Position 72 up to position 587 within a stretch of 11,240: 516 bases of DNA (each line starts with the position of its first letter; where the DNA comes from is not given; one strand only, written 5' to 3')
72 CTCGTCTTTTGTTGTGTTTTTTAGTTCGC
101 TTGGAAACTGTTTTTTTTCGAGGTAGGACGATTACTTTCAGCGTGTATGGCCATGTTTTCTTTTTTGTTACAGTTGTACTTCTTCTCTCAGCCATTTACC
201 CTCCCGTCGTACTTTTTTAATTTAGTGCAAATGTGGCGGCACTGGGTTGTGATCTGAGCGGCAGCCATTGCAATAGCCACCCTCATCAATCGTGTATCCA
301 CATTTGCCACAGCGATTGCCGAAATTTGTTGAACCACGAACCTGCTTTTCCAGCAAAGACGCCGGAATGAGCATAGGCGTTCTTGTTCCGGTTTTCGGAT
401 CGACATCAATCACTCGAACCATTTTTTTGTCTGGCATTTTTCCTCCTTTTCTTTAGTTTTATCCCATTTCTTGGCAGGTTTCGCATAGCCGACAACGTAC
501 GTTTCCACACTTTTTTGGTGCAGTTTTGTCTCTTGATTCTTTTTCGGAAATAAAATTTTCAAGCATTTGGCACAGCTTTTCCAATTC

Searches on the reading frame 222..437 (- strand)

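Call 11: search_protein_families(library=pfam, proteins=[window:222-437:-], max_evalue=0.1)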
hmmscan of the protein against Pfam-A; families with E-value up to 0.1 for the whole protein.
window:222-437:- (71 aa): 1 family
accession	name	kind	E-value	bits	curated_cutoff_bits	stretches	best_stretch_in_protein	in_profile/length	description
PF18912.6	DZR_2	-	0.047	14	27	1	41-60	37-56/56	Double zinc ribbon domain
